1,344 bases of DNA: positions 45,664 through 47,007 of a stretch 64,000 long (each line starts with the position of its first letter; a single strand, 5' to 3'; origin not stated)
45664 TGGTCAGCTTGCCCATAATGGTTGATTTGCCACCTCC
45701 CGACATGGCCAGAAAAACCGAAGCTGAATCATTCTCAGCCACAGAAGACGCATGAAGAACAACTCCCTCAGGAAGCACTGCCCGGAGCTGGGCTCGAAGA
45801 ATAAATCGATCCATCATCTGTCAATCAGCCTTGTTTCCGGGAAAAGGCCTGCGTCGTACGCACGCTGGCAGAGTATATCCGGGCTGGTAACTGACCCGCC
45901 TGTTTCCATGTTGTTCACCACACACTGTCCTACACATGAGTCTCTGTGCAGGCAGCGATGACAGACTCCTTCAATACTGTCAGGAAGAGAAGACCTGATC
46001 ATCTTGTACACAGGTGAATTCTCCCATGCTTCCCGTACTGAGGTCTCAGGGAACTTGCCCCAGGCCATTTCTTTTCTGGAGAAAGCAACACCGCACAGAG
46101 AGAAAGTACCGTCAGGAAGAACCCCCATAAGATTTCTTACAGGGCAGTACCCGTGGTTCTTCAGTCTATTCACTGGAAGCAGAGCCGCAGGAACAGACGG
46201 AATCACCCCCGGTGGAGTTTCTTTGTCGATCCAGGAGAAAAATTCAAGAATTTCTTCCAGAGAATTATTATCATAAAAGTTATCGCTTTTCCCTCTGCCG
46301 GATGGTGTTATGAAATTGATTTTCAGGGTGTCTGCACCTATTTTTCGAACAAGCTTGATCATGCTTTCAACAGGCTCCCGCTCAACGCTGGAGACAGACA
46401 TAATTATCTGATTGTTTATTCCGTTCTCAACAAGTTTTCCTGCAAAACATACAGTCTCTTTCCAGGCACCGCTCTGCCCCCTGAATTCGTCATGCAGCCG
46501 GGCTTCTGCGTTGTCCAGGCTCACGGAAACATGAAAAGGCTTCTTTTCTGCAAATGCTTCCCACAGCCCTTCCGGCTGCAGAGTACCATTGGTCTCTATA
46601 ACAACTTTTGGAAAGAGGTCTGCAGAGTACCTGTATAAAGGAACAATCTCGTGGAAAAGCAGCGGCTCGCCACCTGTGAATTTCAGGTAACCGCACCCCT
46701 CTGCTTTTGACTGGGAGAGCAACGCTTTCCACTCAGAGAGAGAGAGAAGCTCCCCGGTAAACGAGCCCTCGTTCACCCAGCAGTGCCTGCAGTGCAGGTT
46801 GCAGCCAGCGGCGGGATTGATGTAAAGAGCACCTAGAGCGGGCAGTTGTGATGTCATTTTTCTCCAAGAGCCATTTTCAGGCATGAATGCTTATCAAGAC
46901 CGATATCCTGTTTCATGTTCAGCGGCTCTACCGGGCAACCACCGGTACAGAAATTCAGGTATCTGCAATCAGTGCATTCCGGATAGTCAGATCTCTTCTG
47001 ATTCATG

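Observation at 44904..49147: Translationally coupled operon: sensor-RRE fusion, two radical-SAM/SPASM enzymes, mini HprK-like kinase and anchor-less S26 peptidase, with no visible precursor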

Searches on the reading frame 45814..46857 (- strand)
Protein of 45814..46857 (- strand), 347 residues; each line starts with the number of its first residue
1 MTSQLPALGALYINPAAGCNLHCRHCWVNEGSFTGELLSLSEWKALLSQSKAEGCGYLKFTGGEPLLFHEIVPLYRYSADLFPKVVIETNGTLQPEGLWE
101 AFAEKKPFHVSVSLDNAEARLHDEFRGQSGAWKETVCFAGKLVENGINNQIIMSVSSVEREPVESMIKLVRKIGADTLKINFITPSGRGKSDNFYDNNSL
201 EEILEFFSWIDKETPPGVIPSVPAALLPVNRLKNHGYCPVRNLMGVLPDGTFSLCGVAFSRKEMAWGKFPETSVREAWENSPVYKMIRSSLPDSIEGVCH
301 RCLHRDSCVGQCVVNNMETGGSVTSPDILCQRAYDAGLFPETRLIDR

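Call 3: search_protein_families(library=ncbifam, proteins=[window:45814-46857:-], max_evalue=0.01)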
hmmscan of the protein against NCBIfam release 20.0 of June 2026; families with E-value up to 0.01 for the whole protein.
window:45814-46857:- (347 aa): 58 families (the best 25 are shown)
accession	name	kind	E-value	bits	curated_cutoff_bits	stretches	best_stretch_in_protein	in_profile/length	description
TIGR04251.1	SCM_rSAM_ScmF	equivalog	3.4e-67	227.3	400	1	9-344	4-353/353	SynChlorMet cassette radical SAM/SPASM protein ScmF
TIGR04545.1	rSAM_ahbD_hemeb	equivalog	5e-37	128.1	500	2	17-213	8-207/339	heme b synthase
TIGR04055.1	rSAM_NirJ2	equivalog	3.4e-32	112.3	500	1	14-312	5-303/326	putative heme d1 biosynthesis radical SAM protein NirJ2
TIGR04053.2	TIGR04053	equivalog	6.2e-27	94.8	395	1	18-210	17-213/366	TIGR04053 family radical SAM/SPASM domain-containing protein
TIGR04303.1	GeoRSP_rSAM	equivalog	1.7e-25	90.3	400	2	17-194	13-188/325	GeoRSP system radical SAM/SPASM protein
TIGR03962.1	mycofact_rSAM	equivalog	7e-24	84.6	265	1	17-334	20-335/339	mycofactocin radical SAM maturase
TIGR04051.1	rSAM_NirJ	equivalog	8.7e-23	80.8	515.45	1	18-196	11-189/354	heme d1 biosynthesis radical SAM protein NirJ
NF045574.1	sacti_mat_StsB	exception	5.7e-21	74.9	625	1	4-323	91-406/466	StsB family radical SAM/SPASM domain sactipeptide maturase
NF050035.1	rSAM_WgK_link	exception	1.1e-19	70.6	650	2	14-192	14-193/367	radical SAM/SPASM peptide maturase WgkB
NF012164.0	AlbA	equivalog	3.3e-19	68.7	850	1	17-308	121-408/442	subtilosin maturase AlbA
TIGR04347.1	pseudo_SAM_Halo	equivalog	4.3e-19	69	525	1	16-190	45-219/390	TIGR04347 family pseudo-SAM/SPASM protein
TIGR02109.1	PQQ_syn_pqqE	equivalog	1.8e-17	63.3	381.35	2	17-181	15-180/358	pyrroloquinoline quinone biosynthesis protein PqqE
TIGR04546.1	rSAM_ahbC_deAc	equivalog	3.2e-17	62.4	650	1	16-202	46-231/390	12,18-didecarboxysiroheme deacetylase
TIGR04054.1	rSAM_NirJ1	equivalog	3.9e-17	62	650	1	13-191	40-218/387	putative heme d1 biosynthesis radical SAM protein NirJ1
TIGR04403.1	rSAM_skfB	equivalog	2e-15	56.5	300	1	16-190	111-284/402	sporulation killing factor system radical SAM maturase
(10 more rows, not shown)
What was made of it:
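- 45814..46857 (-): ScmF-like radical SAM/SPASM enzyme (347 aa). TIGR04251 227.3 bits (cut-off 400), against ScmE 46.4 bits (call 3).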

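Call 4: search_protein_families(library=pfam, proteins=[window:45814-46857:-], max_evalue=0.01)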
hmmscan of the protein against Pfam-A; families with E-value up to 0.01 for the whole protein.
window:45814-46857:- (347 aa): 3 families
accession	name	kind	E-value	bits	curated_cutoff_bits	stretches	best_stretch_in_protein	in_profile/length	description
PF04055.27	Radical_SAM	-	9.7e-19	68.6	29.5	1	13-169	1-165/166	Radical SAM superfamily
PF13186.11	SPASM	-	3.1e-06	27.8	21.5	1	241-302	5-66/67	Iron-sulfur cluster-binding domain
PF13353.11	Fer4_12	-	2.9e-05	24.8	22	1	16-128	12-131/137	4Fe-4S single cluster domain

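Call 9: find_homologous_proteins(query=window:45814-46857:-, max_evalue=1e-20)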
Query window:45814-46857:- (347 aa): 955 proteins with E <= 1e-20 among 2943 candidates; the best 120 are listed.
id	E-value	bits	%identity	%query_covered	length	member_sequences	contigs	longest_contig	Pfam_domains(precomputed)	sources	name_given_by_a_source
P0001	4.1e-216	735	88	100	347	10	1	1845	PF04055.28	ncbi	-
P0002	4.4e-212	722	87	100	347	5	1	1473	PF04055.28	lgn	-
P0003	3.0e-208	709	85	100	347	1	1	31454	PF13186.12,PF04055.28,PF13353.12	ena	-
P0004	7.2e-208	708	85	100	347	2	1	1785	PF04055.28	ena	-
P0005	5.1e-199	679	80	100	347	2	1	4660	PF13186.12,PF04055.28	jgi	jgi:SynChlorMet cassette radical SAM/SPASM protein ScmF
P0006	9.6e-199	678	81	100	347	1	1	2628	PF04055.28,PF13353.12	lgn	-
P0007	3.5e-196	669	81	100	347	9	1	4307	PF04055.28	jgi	-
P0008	3.9e-192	656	79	100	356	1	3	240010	PF04055.28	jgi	jgi:SynChlorMet cassette radical SAM/SPASM protein ScmF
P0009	3.3e-187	640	76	100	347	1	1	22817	PF13186.12,PF04055.28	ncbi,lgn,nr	ncbi:MAG: radical SAM protein [Candidatus Aegiribacteria sp.]|nr:radical SAM protein [Candidatus Aeg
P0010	5.3e-186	636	75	100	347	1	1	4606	PF13186.12,PF04055.28,PF13353.12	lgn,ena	-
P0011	7.4e-185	632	74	99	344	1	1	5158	PF13186.12,PF04055.28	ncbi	-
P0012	7.8e-182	622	73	100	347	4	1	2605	PF13186.12,PF04055.28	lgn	-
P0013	4.6e-177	607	72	99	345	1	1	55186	PF13186.12,PF04055.28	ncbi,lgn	-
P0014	1.5e-176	605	70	100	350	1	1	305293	PF13186.12,PF04055.28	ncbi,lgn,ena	-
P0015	8.4e-175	599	70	100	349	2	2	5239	PF13186.12,PF04055.28,PF13353.12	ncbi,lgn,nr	ncbi:MAG: radical SAM protein [Candidatus Sabulitectum sp.]|nr:radical SAM protein [Candidatus Sabul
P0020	1.3e-164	566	67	100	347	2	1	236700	PF04055.28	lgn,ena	-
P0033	1.6e-138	480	60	100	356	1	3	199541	PF04055.28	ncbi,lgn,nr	ncbi:hypothetical protein CSA37_04610 [Candidatus Fermentibacteria bacterium]|nr:MAG: hypothetical p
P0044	9.2e-101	356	45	99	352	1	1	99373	PF13186.12,PF04055.28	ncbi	ncbi:MAG: radical SAM protein [Candidatus Fermentibacteraceae bacterium]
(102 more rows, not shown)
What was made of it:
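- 45814..46857 (-): Homologues are mostly 347 aa (call 9).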

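Call 10: find_encoding_contigs(protein=P0014, flank=8000, max_places=2)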
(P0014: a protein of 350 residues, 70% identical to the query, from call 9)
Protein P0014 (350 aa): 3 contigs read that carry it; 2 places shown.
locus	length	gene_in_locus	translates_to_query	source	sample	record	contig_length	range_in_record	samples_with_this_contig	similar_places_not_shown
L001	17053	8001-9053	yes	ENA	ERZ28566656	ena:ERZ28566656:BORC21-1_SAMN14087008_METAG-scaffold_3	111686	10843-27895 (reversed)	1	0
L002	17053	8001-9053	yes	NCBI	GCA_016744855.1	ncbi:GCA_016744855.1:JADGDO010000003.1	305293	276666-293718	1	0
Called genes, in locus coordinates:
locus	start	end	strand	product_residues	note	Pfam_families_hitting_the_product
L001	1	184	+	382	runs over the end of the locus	PF17170:DUF5128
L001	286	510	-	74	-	-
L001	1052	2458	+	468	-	PF02310:B12-binding, PF04055:Radical_SAM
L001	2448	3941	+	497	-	-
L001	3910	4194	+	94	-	-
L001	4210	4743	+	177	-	PF03412:Peptidase_C39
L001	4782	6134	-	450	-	-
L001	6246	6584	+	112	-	PF05423:Mycobact_memb (weak)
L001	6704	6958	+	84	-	PF05402:PqqD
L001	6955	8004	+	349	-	PF04055:Radical_SAM, PF13186:SPASM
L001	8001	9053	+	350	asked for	PF04055:Radical_SAM, PF13186:SPASM (weak)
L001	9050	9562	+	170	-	PF27840:ScmC (weak)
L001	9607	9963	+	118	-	-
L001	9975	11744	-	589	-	PF00664:ABC_membrane (weak), PF00005:ABC_tran, PF02463:SMC_N (faint), PF13304:AAA_21 (faint)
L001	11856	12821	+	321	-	PF14907:NTP_transf_5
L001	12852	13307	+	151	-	-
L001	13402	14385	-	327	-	-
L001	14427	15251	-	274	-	PF04294:VanW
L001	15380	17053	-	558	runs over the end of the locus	PF01268:FTHFS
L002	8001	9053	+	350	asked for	PF04055:Radical_SAM, PF13186:SPASM (weak)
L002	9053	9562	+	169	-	PF27840:ScmC (weak)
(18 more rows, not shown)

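Call 11: find_encoding_contigs(protein=P0033, flank=8000, max_places=2)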
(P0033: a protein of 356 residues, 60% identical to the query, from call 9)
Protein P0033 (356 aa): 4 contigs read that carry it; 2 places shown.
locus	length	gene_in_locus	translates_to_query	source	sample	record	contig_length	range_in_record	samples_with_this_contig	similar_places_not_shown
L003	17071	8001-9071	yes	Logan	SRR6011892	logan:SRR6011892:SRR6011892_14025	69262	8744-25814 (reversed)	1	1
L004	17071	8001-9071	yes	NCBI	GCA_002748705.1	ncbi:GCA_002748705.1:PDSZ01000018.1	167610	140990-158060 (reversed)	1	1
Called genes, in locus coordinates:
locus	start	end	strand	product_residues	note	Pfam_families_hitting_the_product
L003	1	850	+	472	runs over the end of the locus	PF18962:Por_Secre_tail (weak)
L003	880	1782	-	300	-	PF02558:ApbA, PF08546:ApbA_C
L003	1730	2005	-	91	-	PF12732:YtxH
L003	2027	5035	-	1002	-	PF07517:SecA_DEAD, PF01043:SecA_PP_bind, PF21090:P-loop_SecA, PF07516:SecA_SW, PF02810:SEC-C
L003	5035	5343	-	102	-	-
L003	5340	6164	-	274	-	-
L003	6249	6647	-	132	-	-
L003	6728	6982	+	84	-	PF05402:PqqD (weak)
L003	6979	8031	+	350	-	PF04055:Radical_SAM, PF13186:SPASM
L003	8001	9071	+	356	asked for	PF04055:Radical_SAM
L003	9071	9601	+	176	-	PF27840:ScmC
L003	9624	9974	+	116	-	-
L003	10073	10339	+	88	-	-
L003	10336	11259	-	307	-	PF03706:LPG_synthase_TM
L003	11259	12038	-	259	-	PF25062:ARM_TT21_N (faint), PF13424:TPR_12 (faint), PF13428:TPR_14 (faint), PF13181:TPR_8 (faint), PF14559:TPR_19 (faint), PF07719:TPR_2 (faint), PF13374:TPR_10 (faint), PF00515:TPR_1 (faint)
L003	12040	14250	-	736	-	PF00912:Transgly, PF00905:Transpeptidase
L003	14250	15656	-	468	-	-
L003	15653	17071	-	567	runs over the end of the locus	PF05157:MshEN, PF00437:T2SSE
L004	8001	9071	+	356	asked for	PF04055:Radical_SAM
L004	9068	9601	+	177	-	PF27840:ScmC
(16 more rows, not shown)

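Call 12: find_encoding_contigs(protein=P0044, flank=8000, max_places=2)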
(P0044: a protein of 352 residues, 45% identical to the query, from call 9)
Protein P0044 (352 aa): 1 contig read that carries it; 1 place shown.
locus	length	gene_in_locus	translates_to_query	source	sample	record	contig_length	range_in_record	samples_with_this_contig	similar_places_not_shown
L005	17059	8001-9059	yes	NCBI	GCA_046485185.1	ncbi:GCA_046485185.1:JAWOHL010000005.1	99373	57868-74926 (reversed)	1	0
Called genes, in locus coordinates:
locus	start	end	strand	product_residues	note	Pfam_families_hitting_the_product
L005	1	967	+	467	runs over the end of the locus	-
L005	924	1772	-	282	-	PF02558:ApbA (weak), PF08546:ApbA_C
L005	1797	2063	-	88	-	PF12732:YtxH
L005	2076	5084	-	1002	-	PF07517:SecA_DEAD, PF00270:DEAD (faint), PF07517:SecA_DEAD, PF01043:SecA_PP_bind, PF21090:P-loop_SecA, PF07516:SecA_SW, PF02810:SEC-C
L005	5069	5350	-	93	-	-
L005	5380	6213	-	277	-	-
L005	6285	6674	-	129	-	-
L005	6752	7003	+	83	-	PF05402:PqqD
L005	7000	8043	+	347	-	PF04055:Radical_SAM, PF13186:SPASM (weak)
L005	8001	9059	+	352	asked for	PF04055:Radical_SAM, PF13186:SPASM (weak)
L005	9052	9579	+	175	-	PF27840:ScmC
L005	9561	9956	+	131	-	-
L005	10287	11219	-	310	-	PF03706:LPG_synthase_TM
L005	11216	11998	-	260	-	PF14559:TPR_19 (faint), PF13424:TPR_12 (faint), PF25063:ARM_TT21_C (faint), PF07719:TPR_2 (faint), PF13176:TPR_7 (faint)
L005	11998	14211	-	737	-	PF00912:Transgly, PF00905:Transpeptidase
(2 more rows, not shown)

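Call 16: find_encoding_contigs(protein=P0003, flank=8000, max_places=1)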
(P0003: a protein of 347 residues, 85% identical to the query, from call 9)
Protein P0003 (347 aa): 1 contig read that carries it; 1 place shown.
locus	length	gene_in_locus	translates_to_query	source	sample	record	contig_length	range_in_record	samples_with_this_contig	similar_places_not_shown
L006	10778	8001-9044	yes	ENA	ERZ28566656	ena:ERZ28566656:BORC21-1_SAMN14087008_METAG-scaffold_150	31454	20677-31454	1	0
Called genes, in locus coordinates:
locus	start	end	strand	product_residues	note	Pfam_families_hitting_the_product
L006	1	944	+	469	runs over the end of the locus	-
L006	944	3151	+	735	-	PF00912:Transgly, PF00905:Transpeptidase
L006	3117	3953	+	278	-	PF13428:TPR_14 (faint), PF13424:TPR_12 (faint), PF07719:TPR_2 (faint), PF13181:TPR_8 (faint), PF13374:TPR_10 (faint), PF13176:TPR_7 (faint), PF14559:TPR_19 (faint)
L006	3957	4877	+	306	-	PF03706:LPG_synthase_TM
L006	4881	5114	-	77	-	-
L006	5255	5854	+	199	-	-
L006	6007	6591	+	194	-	-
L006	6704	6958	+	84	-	PF05402:PqqD (weak)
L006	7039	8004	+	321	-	PF04055:Radical_SAM, PF13186:SPASM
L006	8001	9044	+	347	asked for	PF13353:Fer4_12 (weak), PF04055:Radical_SAM, PF13186:SPASM (weak)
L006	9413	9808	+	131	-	-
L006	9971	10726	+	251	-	-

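Call 17: find_encoding_contigs(protein=P0008, flank=8000, max_places=1)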
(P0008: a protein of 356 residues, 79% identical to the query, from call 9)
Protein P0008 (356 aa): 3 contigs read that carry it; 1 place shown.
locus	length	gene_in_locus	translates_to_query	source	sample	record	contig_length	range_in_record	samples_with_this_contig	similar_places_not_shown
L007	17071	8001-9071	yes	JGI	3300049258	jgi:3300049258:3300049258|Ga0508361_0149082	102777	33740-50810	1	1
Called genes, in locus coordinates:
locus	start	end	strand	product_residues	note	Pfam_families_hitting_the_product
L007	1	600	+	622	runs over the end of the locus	PF02518:HATPase_c (weak), PF13589:HATPase_c_3, PF00183:HSP90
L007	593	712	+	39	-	-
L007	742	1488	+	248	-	PF13367:PrsW-protease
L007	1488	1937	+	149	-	PF03473:MOSC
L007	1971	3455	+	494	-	PF01523:PmbA_TldD_1st, PF19289:PmbA_TldD_3rd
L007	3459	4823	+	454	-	PF19289:PmbA_TldD_3rd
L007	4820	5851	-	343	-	PF03279:Lip_A_acyltrans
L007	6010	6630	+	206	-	-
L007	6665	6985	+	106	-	PF05402:PqqD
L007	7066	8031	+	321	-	PF04055:Radical_SAM, PF13186:SPASM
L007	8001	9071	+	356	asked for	PF04055:Radical_SAM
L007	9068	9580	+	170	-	PF27840:ScmC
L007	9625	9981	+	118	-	-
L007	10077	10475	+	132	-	-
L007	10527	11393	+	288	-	-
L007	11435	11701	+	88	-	-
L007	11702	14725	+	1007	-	PF07517:SecA_DEAD, PF00271:Helicase_C (faint), PF07517:SecA_DEAD, PF01043:SecA_PP_bind, PF21090:P-loop_SecA, PF07516:SecA_SW, PF02810:SEC-C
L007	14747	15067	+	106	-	PF12732:YtxH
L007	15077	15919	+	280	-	PF02558:ApbA, PF08546:ApbA_C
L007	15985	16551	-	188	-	PF13424:TPR_12 (faint), PF13432:TPR_16 (faint), PF14561:TPR_20 (faint), PF13431:TPR_17 (faint), PF14559:TPR_19 (faint), PF13414:TPR_11 (faint), PF00515:TPR_1 (faint), PF13181:TPR_8 (faint), +1 more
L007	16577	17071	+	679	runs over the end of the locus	PF17191:RecG_wedge, PF01336:tRNA_anti-codon (weak), PF00270:DEAD, PF04851:ResIII (weak), PF00271:Helicase_C, PF19833:RecG_dom3_C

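Call 18: find_encoding_contigs(protein=P0020, flank=8000, max_places=1)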
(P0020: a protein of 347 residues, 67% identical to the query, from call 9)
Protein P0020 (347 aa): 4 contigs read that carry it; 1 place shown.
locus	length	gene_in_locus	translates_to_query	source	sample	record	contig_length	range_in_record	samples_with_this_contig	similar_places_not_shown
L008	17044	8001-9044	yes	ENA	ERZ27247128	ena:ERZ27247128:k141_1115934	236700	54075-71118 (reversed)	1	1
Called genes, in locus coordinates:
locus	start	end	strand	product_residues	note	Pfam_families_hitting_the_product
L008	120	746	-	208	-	-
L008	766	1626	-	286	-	PF02558:ApbA (weak), PF08546:ApbA_C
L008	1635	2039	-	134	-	PF12732:YtxH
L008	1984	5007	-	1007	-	PF07517:SecA_DEAD, PF00270:DEAD (faint), PF00271:Helicase_C (faint), PF07517:SecA_DEAD, PF01043:SecA_PP_bind, PF21090:P-loop_SecA, PF07516:SecA_SW, PF02810:SEC-C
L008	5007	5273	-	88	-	-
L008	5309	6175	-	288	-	-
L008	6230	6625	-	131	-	-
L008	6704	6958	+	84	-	PF05402:PqqD (weak)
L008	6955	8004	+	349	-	PF13353:Fer4_12 (weak), PF04055:Radical_SAM, PF13186:SPASM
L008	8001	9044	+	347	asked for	PF04055:Radical_SAM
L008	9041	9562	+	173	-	PF27840:ScmC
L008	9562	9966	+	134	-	-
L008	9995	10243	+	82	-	-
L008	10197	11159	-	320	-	PF03706:LPG_synthase_TM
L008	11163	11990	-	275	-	PF25062:ARM_TT21_N (faint), PF13428:TPR_14 (faint), PF13424:TPR_12 (faint), PF07719:TPR_2 (faint), PF14559:TPR_19 (faint)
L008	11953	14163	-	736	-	PF00912:Transgly, PF00905:Transpeptidase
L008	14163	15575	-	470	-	-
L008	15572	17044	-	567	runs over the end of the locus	PF05157:MshEN, PF00437:T2SSE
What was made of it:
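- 45305..45817 (-): Mini-ScmC: an HprK/PEPCK-type P-loop domain (170 aa). It corresponds to the C-terminal half of canonical ScmC (270-320 aa). Precomputed Pfam PF27840 (ScmC) on orthologues (calls 10-12, 17, 18).
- On SynChlorMet cassette: Orthologues carry precomputed Pfam PF27840 ScmC (calls 11, 12, 17, 18).
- Tried and rejected: It stays with the SecA block whatever the orientation of the cassette (calls 11, 12, 18).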

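Call 26: search_protein_families(library=ncbifam, proteins=[L003:10073-10339:+, L008:9995-10243:+], max_evalue=1)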
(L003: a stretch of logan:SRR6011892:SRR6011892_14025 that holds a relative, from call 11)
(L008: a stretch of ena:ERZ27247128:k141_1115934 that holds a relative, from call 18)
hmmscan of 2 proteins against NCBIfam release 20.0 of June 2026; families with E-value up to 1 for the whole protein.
L003:10073-10339:+ (88 aa): 0 families

L008:9995-10243:+ (82 aa): 0 families

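Call 27: search_protein_families(library=pfam, proteins=[L003:10073-10339:+, L008:9995-10243:+], max_evalue=1)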
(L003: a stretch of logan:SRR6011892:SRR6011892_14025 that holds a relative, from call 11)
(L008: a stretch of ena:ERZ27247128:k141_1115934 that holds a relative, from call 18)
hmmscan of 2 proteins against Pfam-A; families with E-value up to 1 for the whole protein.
L003:10073-10339:+ (88 aa): 0 families

L008:9995-10243:+ (82 aa): 0 families

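Call 33: find_related_loci(query=A2, collection=genome_contigs, flank=10000)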
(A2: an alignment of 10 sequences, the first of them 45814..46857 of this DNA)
Query A2 (347 aa) in genome_contigs; peptide patterns used: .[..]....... (x = any residue, [..] = any of these).
600 stretches matched a pattern (row limit reached: there are more); 477 encode a relative of the query (tblastn E <= 1e-3); the best 80 are kept; 80 distinct loci.
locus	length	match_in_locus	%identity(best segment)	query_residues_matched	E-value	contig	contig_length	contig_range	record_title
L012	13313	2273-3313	76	1-347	0e+0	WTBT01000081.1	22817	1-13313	MAG: Candidatus Aegiribacteria sp. isolate GLR63 c_000000007332, whole genome shotgun sequence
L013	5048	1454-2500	70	1-347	4e-180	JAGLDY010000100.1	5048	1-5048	MAG: Candidatus Sabulitectum sp. isolate SW_4_48 ROV167.bin.48.fa_100, whole genome shotgun sequence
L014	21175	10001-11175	63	8-347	2e-109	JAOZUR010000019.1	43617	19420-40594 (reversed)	MAG: Candidatus Sabulitectum sp. isolate GMC8.metabat2.149 GMC8_308_length_43617_cov_44.597654, whole genome shotgun seq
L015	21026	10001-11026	45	2-343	4e-104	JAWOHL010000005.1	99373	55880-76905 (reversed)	MAG: Candidatus Fermentibacteraceae bacterium isolate CWP4-2.bin.62 k191_3451898, whole genome shotgun sequence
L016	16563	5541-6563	46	3-343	2e-102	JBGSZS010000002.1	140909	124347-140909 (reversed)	MAG: Candidatus Fermentibacteraceae bacterium isolate JTS-AC53 k141_3615225, whole genome shotgun sequence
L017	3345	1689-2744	39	1-344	1e-84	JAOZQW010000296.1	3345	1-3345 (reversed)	MAG: Candidatus Fermentibacteraceae bacterium isolate GMC6.concoct.106 GMC6_52713_length_3345_cov_5.155927, whole genome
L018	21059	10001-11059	38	6-347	3e-81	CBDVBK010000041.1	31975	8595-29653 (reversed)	MAG TPA_asm: uncultured bacterium isolate SRR22302358_concoct_47 genome assembly, contig: ERZ25746585.300, whole genome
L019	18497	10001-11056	33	6-345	1e-65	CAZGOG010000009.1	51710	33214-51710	MAG TPA_asm: uncultured Planctomycetia bacterium isolate binchicken_co334_259 genome assembly, contig: NODE_943_length_5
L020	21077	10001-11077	36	1-345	1e-64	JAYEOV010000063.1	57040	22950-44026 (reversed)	MAG: Candidatus Omnitrophota bacterium isolate MAG020 MAG020_63, whole genome shotgun sequence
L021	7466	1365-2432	35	4-345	1e-64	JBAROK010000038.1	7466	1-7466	MAG: Candidatus Omnitrophota bacterium isolate MFD13429_ilm_asm_bin15 k127_213562, whole genome shotgun sequence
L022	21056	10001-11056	35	7-345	1e-63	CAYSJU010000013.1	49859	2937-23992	MAG TPA_asm: uncultured Planctomycetia bacterium isolate binchicken_co332_75 genome assembly, contig: NODE_43_length_498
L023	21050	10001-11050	36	8-345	1e-63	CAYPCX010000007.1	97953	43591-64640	MAG TPA_asm: uncultured Planctomycetia bacterium isolate binchicken_co334_60 genome assembly, contig: NODE_269_length_97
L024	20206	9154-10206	34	5-344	6e-63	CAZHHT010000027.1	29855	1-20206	MAG TPA_asm: uncultured Anaerolineales bacterium isolate binchicken_co228_499 genome assembly, contig: NODE_1929_length_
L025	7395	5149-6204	34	8-345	8e-63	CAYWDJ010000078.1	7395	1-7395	MAG TPA_asm: uncultured Planctomycetia bacterium isolate binchicken_co181_210 genome assembly, contig: NODE_21582_length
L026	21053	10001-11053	34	8-344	1e-62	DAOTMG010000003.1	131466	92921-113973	MAG TPA_asm: Syntrophales bacterium isolate AMR_MDS_2927 NODE_99_length_131466_cov_9.857896, whole genome shotgun sequen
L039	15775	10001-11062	34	8-347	3e-60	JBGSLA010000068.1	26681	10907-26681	MAG: Desulfobaccales bacterium isolate JTS-AC195 k141_2819491, whole genome shotgun sequence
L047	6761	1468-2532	34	4-344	2e-59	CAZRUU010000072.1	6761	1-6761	MAG TPA_asm: uncultured Syntrophaceae bacterium isolate SRP191223_co2_122 genome assembly, contig: NODE_11961_length_676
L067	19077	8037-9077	34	5-346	2e-57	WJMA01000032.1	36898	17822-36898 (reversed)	MAG: Candidatus Fermentibacteria bacterium isolate Bin_206 k141_2090571, whole genome shotgun sequence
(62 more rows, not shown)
